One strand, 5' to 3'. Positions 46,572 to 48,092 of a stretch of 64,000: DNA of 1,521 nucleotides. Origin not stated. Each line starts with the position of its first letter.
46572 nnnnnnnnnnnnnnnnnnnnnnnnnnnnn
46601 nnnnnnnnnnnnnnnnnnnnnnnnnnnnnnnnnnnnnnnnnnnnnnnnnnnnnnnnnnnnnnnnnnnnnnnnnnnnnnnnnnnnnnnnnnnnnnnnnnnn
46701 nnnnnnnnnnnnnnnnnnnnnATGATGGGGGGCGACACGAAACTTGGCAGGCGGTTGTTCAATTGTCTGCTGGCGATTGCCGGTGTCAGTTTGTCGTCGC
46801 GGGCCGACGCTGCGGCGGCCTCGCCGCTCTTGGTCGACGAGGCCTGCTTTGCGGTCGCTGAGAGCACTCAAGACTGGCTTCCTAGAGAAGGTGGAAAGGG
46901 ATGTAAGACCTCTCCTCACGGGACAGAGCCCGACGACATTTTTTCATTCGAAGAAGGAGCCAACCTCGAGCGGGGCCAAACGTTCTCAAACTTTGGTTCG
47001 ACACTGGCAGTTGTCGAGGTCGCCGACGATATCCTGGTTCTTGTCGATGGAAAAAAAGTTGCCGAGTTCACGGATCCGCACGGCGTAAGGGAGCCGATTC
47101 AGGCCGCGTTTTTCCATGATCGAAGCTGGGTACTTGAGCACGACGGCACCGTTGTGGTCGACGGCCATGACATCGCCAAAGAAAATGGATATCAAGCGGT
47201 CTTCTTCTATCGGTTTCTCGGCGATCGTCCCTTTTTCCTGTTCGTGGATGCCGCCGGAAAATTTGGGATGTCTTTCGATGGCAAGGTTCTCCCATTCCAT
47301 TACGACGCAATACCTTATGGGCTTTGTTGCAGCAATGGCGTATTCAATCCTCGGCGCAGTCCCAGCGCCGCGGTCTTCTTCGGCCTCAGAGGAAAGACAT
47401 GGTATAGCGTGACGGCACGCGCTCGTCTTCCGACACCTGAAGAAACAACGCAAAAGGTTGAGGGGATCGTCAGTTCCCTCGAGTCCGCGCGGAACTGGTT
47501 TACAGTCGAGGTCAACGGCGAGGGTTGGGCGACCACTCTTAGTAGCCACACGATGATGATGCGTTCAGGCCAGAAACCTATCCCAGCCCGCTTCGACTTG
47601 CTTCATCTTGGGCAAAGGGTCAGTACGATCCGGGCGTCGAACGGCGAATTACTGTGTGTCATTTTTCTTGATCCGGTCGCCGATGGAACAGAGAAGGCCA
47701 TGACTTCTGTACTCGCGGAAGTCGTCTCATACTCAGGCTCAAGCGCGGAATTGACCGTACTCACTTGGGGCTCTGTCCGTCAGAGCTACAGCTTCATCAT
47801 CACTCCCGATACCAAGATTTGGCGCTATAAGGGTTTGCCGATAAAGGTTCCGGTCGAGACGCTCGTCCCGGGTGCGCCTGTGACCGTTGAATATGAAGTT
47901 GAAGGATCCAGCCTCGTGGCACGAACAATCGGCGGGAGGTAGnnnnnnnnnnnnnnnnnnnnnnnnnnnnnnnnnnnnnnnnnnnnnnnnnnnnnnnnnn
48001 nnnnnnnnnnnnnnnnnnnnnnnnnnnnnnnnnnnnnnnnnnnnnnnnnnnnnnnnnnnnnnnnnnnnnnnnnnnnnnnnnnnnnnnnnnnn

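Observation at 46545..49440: Lower-GC islet next to tRNA-Ala encoding an exported protein and a DUF4143 AAA ATPase, with no integrase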

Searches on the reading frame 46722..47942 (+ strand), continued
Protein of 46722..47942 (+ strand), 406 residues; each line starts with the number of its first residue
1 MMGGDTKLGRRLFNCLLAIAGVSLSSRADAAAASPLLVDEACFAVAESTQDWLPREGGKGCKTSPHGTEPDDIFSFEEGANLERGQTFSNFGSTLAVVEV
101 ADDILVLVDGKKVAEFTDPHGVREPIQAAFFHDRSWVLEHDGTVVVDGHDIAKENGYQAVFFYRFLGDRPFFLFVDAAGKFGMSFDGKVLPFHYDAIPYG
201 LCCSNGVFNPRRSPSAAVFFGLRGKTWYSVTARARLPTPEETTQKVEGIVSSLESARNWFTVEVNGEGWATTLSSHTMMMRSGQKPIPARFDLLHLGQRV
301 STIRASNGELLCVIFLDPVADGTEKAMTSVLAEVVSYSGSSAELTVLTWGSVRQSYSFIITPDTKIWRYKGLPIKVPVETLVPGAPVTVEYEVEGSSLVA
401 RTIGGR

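Call 64: predict_structure(alignment_id=A2)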
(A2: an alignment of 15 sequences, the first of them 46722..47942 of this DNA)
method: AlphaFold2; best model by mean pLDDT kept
length: 406 residues; sequences in the alignment: 15
mean_pLDDT: 63.9   pTM: 0.55
mean pLDDT of the five models: 63.9, 63.0, 61.4, 59.6, 59.3
residues with pLDDT >= 90: 100; 70-90: 83; 50-70: 60; < 50: 163
segments of 3 or more residues with pLDDT < 50: 64-69, 71-84, 256-300, 304-306, 310-389, 404-406
pLDDT, mean of each block of 10 residues (from residue 1): 63 73 53 81 74 57 49 42 63 89 91 85 78 90 92 95 91 97 96 93 85 89 92 85 74 51 30 34 36 38 48 43 38 40 39 37 32 31 42 49 49
secondary structure, 60 per line:
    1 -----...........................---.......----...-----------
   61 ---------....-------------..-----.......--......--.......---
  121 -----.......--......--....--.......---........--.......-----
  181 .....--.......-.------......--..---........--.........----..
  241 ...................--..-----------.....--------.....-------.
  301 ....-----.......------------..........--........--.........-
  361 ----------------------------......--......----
elements in order: H6-32 E36-42 H70-73 E94-100 E103-108 E111-117 E126-132 E135-140 E143-146 H151-155 E159-166 E169-175 E181-185 E188-194 H203-208 E216-223 E226-234 H239-259 E275-279 E288-292 E300-304 E310-316 E329-338 E341-348 E351-359 E389-394 E397-402

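Call 66: fold_search(model_id=the predicted structure, library=pdb)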
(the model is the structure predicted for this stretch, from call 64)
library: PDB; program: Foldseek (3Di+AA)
matches with E <= 10: 456; with E <= 0.001: 0
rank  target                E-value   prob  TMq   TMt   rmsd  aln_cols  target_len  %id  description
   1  9n73_LL               1.6e-03  0.97  0.18  0.15  18.9       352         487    9  SSU processome maturation and disassembly, State G (released 2025-10-29)
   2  6lqt_A5               2.2e-03  0.99  0.21  0.23  21.7       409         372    9  Cryo-EM structure of 90S small subunit preribosomes in transition states (State E) (released 2020-09-16)
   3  6lqs_A5               2.2e-03  0.99  0.21  0.17  21.7       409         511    9  Cryo-EM structure of 90S small subunit preribosomes in transition states (State D) (released 2020-09-16)
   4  9n6v_LT               4.2e-03  0.92  0.18  0.10  18.2       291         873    8  SSU processome maturation and disassembly, State A (released 2025-11-05)
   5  6rxt_UU               5.9e-03  0.87  0.18  0.09  17.7       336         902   11  Cryo-EM structure of the 90S pre-ribosome (Kre33-Noc4) from Chaetomium thermophilum, state A (released 2019-08-14)
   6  5efv_B                6.5e-03  0.66  0.16  0.11  22.7       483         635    8  The host-recognition device of Staphylococcus aureus phage Phi11 (released 2016-05-25)
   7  9n73_LH               7.2e-03  0.89  0.18  0.11  20.2       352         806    9  SSU processome maturation and disassembly, State G (released 2025-10-29)
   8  4v0n_B                8.3e-03  0.93  0.18  0.21  17.3       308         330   11  Crystal structure of BBS1N in complex with ARL6DN, soaked with mercury (released 2014-11-19)
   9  9n77_LT               9.6e-03  0.91  0.20  0.11  18.1       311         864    8  SSU processome maturation and disassembly, State K (released 2025-11-05)
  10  4v0n_D                1.0e-02  0.94  0.20  0.25  16.9       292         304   11  Crystal structure of BBS1N in complex with ARL6DN, soaked with mercury (released 2014-11-19)
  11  9g33_UU               1.0e-02  0.84  0.18  0.10  18.3       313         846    8  Stalled 90S - Utp23-Krr1-deltaC3 (released 2025-06-18)
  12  9n6z_LH               1.1e-02  0.89  0.20  0.12  20.2       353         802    9  SSU processome maturation and disassembly, State D (released 2025-11-05)
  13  9n78_LH               1.2e-02  0.82  0.18  0.11  20.4       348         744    8  SSU processome maturation and disassembly, State L (released 2025-11-05)
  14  9n6z_LT               1.3e-02  0.90  0.20  0.11  17.6       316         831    8  SSU processome maturation and disassembly, State D (released 2025-11-05)
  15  4v0o_D                1.4e-02  0.92  0.20  0.25  16.8       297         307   11  Crystal structure of BBS1N in complex with ARL6DN, soaked with lead (released 2014-11-19)
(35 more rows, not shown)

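Call 72: search_protein_families(library=phrogs, proteins=[window:46722-47942:+], max_evalue=0.01)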
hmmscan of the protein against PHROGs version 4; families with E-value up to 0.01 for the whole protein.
window:46722-47942:+ (406 aa): 0 families

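Call 88: search_dna_similar(query=window:46722-47942:+, collection=plasmids, mode=protein, max_evalue=0.001, max_rows=10)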
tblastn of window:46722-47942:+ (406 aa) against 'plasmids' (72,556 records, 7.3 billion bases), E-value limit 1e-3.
Records with a match: 1; places in all: 1; records where one place covers at least 80% of the query: 0.
Best place of each record, by identity: <60% 1.
By first word of the organism name: Chloroflexota 1.
By predicted mobility (MOB-suite, as given by PLSDB): non-mobilizable 1.
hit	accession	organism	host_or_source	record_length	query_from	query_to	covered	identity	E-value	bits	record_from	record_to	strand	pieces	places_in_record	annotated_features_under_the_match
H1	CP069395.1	Chloroflexota bacterium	single cell,cold seep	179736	142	230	22%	34.8%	3e-8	64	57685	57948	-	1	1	hypothetical protein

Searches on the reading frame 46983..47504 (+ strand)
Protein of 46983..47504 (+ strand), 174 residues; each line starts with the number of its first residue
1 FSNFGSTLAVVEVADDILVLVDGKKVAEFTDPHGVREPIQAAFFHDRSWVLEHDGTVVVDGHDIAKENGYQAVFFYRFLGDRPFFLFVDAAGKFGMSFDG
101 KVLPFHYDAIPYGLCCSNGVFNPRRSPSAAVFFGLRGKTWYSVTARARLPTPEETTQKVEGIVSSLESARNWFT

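Call 71: search_protein_families(library=pfam, proteins=[window:46983-47504:+], max_evalue=5)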
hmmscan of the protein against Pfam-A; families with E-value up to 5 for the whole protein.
window:46983-47504:+ (174 aa): 0 families
